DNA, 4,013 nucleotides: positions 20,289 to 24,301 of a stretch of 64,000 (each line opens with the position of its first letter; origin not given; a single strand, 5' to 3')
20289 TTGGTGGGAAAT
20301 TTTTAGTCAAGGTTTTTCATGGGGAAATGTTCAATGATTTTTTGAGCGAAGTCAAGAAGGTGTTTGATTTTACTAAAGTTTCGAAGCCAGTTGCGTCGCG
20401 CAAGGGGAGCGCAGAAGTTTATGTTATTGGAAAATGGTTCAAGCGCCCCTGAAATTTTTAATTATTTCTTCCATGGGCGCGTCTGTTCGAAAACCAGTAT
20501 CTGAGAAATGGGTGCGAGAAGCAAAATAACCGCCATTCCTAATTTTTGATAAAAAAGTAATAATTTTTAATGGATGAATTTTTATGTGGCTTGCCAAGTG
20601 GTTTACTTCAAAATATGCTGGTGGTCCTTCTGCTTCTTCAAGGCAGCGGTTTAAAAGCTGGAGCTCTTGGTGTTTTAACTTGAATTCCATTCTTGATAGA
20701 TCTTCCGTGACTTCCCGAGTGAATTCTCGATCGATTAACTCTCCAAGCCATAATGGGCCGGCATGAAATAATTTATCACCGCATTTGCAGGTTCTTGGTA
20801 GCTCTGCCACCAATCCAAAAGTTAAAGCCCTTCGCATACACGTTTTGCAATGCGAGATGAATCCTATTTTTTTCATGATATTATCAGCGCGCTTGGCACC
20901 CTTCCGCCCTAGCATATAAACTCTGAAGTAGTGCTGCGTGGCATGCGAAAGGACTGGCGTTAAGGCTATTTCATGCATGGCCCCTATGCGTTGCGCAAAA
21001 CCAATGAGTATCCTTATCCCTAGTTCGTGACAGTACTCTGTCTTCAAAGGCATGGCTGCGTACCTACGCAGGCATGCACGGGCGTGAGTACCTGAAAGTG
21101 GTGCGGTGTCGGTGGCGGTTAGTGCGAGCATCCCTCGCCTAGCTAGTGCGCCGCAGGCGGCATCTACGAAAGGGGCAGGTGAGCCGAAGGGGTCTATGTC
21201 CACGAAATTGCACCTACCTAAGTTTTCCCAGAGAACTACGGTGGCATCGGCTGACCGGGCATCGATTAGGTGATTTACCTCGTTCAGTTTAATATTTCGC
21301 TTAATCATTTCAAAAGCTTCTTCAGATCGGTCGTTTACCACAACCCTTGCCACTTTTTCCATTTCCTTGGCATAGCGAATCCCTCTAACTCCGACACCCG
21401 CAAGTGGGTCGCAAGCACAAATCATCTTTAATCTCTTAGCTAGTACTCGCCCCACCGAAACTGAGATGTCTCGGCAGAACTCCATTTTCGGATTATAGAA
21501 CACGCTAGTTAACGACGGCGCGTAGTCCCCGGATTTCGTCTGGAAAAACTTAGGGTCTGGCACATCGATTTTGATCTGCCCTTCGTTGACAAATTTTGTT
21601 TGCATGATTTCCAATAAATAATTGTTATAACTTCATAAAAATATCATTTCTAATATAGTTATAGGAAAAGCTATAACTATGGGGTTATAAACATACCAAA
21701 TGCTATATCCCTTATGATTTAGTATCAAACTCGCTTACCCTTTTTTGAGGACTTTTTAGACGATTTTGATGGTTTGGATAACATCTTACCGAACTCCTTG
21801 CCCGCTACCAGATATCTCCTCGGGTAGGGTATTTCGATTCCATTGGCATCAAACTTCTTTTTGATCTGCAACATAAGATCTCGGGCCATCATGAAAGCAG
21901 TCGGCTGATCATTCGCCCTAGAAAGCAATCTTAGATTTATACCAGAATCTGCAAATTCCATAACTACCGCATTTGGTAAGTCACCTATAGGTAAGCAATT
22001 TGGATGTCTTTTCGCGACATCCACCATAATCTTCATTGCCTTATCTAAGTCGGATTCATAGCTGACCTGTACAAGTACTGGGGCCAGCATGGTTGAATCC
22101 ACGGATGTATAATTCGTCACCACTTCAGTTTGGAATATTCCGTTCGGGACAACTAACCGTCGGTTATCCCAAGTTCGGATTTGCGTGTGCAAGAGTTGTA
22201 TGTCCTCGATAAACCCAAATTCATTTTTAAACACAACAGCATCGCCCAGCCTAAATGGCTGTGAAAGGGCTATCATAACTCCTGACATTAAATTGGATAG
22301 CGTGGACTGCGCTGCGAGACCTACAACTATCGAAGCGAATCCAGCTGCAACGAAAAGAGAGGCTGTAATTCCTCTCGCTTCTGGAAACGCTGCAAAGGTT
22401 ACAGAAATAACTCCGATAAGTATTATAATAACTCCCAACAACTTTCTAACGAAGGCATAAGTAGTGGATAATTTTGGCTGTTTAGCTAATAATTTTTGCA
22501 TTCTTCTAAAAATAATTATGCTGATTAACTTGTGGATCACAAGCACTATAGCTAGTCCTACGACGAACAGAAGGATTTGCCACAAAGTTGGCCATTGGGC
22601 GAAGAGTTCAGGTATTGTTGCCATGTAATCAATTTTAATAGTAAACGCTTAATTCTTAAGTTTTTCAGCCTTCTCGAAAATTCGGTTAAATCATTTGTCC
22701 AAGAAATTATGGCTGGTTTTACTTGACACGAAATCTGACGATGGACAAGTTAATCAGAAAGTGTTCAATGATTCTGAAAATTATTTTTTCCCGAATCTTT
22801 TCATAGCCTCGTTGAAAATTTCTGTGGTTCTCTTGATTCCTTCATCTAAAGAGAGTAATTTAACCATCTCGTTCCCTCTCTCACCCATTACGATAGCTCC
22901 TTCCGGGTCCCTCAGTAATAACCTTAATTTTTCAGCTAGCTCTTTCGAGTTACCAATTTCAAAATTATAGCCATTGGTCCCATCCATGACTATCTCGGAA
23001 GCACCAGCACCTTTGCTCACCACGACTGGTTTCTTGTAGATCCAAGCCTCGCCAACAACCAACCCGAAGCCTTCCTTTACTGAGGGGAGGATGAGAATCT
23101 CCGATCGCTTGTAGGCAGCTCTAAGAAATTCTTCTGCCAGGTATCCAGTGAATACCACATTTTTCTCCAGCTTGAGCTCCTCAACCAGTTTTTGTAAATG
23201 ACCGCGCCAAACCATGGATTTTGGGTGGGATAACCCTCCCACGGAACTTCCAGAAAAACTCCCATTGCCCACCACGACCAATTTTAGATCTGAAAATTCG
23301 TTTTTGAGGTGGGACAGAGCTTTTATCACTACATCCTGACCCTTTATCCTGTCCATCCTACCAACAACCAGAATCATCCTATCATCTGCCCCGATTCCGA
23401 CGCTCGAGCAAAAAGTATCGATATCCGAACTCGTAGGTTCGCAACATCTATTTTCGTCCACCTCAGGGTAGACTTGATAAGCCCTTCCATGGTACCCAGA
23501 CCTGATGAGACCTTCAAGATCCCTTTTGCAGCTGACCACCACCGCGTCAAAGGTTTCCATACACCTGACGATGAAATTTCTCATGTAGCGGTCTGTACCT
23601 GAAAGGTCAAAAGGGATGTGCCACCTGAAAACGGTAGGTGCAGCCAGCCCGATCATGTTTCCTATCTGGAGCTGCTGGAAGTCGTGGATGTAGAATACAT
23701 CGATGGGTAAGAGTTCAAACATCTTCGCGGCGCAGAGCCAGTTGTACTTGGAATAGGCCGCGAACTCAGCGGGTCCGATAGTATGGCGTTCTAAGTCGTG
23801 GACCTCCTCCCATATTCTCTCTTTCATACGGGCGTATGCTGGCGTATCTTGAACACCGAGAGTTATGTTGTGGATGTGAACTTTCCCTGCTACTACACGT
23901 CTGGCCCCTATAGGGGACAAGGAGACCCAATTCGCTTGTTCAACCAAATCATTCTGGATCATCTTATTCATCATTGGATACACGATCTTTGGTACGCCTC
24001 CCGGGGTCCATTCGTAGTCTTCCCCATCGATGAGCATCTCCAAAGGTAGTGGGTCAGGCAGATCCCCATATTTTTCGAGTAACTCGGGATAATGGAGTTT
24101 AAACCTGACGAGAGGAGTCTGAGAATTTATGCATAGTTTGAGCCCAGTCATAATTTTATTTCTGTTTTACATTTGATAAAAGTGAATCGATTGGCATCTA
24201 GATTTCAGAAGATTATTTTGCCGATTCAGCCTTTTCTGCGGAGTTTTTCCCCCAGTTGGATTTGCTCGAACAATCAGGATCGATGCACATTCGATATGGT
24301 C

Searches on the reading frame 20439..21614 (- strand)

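Call 70: search_protein_families(library=pfam, proteins=[window:20439-21614:-], max_evalue=0.00001)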
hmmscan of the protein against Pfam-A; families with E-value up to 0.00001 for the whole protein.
window:20439-21614:- (391 aa): 2 families
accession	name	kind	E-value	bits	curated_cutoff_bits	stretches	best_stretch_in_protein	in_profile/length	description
PF02005.22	TRM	-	2e-113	379.9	27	1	26-387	13-374/376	N2,N2-dimethylguanosine tRNA methyltransferase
PF02475.24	TRM5-TYW2_MTfase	-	1.7e-06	28.5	28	1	69-163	42-133/164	TRM5/TYW2 methyltransferase domain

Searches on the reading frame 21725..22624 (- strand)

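Call 70: search_protein_families(library=pfam, proteins=[window:21725-22624:-], max_evalue=0.00001)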
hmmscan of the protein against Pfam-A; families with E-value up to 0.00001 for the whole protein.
window:21725-22624:- (299 aa): 2 families
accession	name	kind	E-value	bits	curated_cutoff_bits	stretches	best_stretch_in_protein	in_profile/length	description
PF00924.24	MS_channel_2nd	-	7e-19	68.2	20.2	1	108-173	2-67/68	Mechanosensitive ion channel, beta-domain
PF21082.3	MS_channel_3rd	-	1.8e-11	44.7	21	1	185-265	5-88/88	Mechanosensitive ion channel MscS, C-terminal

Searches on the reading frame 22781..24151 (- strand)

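Call 70: search_protein_families(library=pfam, proteins=[window:22781-24151:-], max_evalue=0.00001)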
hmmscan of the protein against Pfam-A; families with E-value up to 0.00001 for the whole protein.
window:22781-24151:- (456 aa): 4 families
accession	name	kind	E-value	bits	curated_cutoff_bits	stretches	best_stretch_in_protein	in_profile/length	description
PF00534.26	Glycos_transf_1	-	1.1e-35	123.2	26.4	1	251-428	9-171/172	Glycosyl transferases group 1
PF13692.12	Glyco_trans_1_4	-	5.9e-30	104.8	27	1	258-415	2-142/142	Glycosyl transferases group 1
PF20706.3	GT4-conflict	-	1.8e-12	47.4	26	1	257-389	197-321/385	Family 4 Glycosyltransferase in conflict systems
PF21269.3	TreT_GT1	-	1.5e-08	34.9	27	1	112-209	46-140/144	Trehalose synthase, N-terminal domain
